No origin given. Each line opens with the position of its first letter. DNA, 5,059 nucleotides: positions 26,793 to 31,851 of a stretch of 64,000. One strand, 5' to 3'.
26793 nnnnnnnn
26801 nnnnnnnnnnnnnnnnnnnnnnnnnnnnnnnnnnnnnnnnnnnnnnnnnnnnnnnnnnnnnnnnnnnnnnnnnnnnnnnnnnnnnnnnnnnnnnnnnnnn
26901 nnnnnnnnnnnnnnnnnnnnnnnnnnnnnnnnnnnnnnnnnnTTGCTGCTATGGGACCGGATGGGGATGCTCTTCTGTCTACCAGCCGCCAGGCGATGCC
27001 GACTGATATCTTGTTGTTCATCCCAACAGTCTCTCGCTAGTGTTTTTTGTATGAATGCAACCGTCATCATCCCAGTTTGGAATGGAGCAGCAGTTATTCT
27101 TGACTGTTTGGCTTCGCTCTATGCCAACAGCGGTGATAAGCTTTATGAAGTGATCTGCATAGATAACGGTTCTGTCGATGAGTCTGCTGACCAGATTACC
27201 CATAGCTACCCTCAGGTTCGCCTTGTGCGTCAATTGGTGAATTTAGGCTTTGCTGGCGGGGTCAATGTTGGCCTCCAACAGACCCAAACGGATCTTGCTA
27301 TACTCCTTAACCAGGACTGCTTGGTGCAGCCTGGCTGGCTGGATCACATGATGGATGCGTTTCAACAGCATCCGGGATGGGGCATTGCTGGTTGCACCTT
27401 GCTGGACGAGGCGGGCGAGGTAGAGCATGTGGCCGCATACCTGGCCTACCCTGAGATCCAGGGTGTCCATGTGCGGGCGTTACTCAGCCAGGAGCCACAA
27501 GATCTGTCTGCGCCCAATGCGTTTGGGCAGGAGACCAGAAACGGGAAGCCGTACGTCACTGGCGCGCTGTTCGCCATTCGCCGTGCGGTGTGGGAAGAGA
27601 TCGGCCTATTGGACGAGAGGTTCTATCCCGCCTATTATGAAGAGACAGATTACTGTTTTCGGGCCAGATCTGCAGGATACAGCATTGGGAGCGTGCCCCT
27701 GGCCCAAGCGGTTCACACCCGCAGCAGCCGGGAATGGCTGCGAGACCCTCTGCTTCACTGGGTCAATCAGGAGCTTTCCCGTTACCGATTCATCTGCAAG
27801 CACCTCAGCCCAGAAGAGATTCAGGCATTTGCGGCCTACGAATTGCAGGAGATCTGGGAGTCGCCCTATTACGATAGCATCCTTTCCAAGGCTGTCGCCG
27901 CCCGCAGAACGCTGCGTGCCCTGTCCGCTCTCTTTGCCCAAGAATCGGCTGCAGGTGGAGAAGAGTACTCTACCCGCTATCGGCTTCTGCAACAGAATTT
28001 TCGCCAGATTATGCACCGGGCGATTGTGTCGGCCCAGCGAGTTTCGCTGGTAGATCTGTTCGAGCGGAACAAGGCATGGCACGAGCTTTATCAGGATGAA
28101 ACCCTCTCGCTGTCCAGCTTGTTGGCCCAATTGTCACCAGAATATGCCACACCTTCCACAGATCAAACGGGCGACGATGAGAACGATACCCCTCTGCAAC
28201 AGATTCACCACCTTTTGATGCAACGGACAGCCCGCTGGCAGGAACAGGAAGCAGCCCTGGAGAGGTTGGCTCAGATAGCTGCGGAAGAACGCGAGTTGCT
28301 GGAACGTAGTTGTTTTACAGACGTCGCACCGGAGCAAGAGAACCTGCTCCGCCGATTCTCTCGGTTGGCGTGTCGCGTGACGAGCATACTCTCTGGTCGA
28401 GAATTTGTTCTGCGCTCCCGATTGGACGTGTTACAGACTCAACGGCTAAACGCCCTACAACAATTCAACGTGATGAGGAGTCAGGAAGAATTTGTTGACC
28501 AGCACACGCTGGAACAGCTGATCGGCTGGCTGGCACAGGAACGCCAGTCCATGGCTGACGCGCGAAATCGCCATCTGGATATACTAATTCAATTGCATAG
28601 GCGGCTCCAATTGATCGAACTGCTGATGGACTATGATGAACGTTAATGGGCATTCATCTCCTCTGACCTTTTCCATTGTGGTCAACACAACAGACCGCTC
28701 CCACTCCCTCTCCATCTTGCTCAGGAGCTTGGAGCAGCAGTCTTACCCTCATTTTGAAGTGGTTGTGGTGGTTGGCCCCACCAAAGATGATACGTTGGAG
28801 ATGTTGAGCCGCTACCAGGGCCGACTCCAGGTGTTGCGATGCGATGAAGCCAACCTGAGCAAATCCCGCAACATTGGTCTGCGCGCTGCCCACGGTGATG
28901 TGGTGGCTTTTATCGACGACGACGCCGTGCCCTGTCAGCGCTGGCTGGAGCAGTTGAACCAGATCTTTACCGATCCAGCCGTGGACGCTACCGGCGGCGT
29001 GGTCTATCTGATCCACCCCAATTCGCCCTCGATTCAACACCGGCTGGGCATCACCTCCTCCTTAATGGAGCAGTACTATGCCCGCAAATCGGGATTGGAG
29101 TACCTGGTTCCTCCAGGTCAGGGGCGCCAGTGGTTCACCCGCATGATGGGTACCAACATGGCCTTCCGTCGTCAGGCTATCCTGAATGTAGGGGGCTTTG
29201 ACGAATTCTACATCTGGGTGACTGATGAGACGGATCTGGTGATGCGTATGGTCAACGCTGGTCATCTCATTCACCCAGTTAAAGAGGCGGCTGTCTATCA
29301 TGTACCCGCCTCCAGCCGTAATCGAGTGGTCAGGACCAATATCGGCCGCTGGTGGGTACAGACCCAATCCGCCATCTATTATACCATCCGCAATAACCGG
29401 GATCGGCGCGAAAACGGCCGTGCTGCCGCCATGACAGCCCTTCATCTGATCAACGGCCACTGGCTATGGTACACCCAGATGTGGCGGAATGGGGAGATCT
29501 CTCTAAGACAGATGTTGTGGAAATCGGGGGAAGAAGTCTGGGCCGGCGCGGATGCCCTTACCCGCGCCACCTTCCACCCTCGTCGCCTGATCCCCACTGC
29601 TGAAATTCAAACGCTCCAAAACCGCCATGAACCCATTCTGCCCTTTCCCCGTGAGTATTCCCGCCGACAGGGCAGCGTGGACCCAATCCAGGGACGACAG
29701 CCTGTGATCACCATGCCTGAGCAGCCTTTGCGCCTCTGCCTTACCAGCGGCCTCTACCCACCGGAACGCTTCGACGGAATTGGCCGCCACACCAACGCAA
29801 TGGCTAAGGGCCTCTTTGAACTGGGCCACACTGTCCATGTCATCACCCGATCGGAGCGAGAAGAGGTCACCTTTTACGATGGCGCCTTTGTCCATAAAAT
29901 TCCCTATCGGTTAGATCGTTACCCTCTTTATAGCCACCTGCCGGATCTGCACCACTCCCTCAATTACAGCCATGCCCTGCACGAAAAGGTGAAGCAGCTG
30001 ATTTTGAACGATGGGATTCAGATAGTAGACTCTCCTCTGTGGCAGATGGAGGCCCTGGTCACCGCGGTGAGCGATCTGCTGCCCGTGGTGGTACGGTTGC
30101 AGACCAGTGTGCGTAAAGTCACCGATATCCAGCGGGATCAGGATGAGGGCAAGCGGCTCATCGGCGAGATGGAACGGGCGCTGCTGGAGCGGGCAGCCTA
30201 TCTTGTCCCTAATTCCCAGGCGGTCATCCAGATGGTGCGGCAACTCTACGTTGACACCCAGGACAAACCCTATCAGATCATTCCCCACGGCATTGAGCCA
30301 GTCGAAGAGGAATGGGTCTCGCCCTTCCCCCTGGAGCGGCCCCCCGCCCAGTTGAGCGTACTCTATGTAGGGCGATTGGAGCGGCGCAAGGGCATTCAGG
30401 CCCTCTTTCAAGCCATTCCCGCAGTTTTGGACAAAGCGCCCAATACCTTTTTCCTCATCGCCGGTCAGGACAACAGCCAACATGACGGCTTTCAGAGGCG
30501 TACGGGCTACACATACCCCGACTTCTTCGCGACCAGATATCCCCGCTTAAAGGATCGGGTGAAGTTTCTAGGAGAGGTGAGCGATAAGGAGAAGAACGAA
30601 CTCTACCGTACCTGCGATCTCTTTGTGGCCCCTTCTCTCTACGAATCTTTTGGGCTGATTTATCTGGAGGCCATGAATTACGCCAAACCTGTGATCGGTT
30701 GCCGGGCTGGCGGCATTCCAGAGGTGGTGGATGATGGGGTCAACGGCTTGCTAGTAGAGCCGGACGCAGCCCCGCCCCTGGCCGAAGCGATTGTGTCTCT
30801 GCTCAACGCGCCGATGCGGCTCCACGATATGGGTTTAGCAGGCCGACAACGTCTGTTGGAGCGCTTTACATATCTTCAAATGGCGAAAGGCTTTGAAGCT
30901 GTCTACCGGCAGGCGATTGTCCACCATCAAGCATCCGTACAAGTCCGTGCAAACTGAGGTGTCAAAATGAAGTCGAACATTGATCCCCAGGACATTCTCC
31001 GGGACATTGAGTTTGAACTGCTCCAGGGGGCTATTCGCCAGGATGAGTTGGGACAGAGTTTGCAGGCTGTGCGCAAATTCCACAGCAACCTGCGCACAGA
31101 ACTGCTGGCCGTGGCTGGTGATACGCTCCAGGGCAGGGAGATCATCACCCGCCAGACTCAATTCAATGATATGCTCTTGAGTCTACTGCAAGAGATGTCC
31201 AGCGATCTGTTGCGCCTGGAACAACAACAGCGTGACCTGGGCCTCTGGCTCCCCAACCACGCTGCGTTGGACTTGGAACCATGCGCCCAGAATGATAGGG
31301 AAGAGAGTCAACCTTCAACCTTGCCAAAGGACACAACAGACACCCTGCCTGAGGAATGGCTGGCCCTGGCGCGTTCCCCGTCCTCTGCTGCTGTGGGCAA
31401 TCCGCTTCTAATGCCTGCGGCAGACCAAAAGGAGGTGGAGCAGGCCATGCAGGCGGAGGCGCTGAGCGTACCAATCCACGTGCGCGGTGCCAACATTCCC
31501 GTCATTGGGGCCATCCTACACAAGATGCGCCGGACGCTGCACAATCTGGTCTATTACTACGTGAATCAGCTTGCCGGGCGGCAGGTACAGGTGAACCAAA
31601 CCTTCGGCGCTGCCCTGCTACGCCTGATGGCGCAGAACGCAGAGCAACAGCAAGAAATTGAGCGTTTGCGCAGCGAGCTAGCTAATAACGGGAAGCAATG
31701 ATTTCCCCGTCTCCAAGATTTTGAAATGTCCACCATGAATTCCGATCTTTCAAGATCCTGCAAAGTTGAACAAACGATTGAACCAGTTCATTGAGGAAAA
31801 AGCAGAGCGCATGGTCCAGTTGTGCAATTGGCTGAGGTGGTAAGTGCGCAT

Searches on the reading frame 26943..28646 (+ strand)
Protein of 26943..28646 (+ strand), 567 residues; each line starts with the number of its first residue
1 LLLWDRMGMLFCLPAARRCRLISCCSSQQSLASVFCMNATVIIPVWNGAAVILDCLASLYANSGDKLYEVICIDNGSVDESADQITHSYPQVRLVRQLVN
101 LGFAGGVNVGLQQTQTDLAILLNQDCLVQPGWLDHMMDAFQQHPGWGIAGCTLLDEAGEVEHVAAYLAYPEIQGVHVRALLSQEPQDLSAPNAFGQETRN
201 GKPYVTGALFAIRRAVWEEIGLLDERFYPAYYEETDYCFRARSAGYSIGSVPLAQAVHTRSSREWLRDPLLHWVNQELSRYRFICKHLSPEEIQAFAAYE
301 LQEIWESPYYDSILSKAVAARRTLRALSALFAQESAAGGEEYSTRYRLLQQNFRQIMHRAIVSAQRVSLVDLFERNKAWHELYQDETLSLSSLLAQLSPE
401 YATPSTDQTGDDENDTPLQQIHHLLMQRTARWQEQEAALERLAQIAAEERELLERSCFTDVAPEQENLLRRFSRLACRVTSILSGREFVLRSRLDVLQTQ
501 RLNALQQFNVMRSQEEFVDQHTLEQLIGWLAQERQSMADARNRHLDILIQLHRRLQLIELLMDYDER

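Call 8: search_protein_families(library=pfam, proteins=[window:26943-28646:+], max_evalue=0.001)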
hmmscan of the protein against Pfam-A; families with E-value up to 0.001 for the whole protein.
window:26943-28646:+ (567 aa): 4 families
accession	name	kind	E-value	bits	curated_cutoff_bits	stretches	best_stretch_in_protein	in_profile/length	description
PF00535.33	Glycos_transf_2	-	4.6e-22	79.2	23.3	1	40-155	1-118/168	Glycosyl transferase family 2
PF13641.12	Glyco_tranf_2_3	-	5.4e-19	69.5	27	1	40-260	4-213/230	Glycosyltransferase like family 2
PF13712.12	Glyco_tranf_2_5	-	0.00022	21.4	27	1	103-253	41-181/210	Glycosyltransferase like family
PF10111.15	Glyco_tranf_2_2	-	0.00028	20.9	27.3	0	40-138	1-104/276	Glycosyltransferase like family 2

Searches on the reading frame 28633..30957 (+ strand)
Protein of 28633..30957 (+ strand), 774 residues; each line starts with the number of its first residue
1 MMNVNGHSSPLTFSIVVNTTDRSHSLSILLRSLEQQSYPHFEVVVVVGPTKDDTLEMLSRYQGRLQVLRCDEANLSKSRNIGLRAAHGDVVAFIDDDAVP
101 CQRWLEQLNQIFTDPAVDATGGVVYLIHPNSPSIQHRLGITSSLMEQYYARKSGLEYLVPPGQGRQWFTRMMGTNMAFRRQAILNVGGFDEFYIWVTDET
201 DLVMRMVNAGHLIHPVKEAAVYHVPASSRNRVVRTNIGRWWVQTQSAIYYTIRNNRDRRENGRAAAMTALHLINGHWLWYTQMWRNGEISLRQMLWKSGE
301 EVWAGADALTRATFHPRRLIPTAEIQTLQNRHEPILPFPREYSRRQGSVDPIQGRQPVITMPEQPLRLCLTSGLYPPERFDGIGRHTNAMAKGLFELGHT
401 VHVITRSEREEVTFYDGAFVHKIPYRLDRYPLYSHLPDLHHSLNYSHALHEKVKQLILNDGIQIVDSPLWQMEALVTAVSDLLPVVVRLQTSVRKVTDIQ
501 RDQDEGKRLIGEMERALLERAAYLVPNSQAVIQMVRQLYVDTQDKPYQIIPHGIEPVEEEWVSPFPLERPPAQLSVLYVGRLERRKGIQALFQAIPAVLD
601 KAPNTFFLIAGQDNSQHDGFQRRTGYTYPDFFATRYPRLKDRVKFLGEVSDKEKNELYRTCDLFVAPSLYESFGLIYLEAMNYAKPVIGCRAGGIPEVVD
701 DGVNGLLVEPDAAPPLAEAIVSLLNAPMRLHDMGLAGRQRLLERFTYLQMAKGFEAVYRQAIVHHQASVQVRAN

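Call 8: search_protein_families(library=pfam, proteins=[window:28633-30957:+], max_evalue=0.001)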
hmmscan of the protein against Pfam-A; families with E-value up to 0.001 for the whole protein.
window:28633-30957:+ (774 aa): 10 families
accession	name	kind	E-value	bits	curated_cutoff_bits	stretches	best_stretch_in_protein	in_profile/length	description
PF00534.26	Glycos_transf_1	-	6.4e-34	117.4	26.4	1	566-740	8-172/172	Glycosyl transferases group 1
PF13692.12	Glyco_trans_1_4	-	9.6e-34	117.1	27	1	575-725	3-141/142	Glycosyl transferases group 1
PF13641.12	Glyco_tranf_2_3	-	4.7e-25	89.4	27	1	13-240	3-227/230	Glycosyltransferase like family 2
PF00535.33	Glycos_transf_2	-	4e-21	76.1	23.3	1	14-182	1-163/168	Glycosyl transferase family 2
PF13439.12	Glyco_transf_4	-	3.5e-11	43.9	28.5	1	381-556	2-168/170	Glycosyltransferase Family 4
PF20706.3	GT4-conflict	-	7.4e-09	35.5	26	1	509-707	135-328/385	Family 4 Glycosyltransferase in conflict systems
PF13579.12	Glyco_trans_4_4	-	8.4e-09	36.4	29.7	1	382-541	2-148/158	Glycosyl transferase 4-like domain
PF10111.15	Glyco_tranf_2_2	-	8.4e-09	35.7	27.3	1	31-213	18-206/276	Glycosyltransferase like family 2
PF13632.12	Glyco_trans_2_3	-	3.5e-05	24.2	27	1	91-284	2-165/198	Glycosyl transferase family group 2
PF13524.12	Glyco_trans_1_2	-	9.9e-05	22.7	25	1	612-752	22-140/144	Glycosyl transferase-like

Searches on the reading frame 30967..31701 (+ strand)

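Call 8: search_protein_families(library=pfam, proteins=[window:30967-31701:+], max_evalue=0.001)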
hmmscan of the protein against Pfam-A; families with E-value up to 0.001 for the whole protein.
window:30967-31701:+ (244 aa): 0 families

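Call 11: search_protein_families(library=pfam, proteins=[window:30967-31701:+], max_evalue=10)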
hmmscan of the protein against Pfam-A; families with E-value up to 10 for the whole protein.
window:30967-31701:+ (244 aa): 1 family
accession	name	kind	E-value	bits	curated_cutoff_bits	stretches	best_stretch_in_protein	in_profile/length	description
PF14917.11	CCDC74_C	-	0.11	13.3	25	1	53-151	11-104/126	Coiled coil protein 74, C terminal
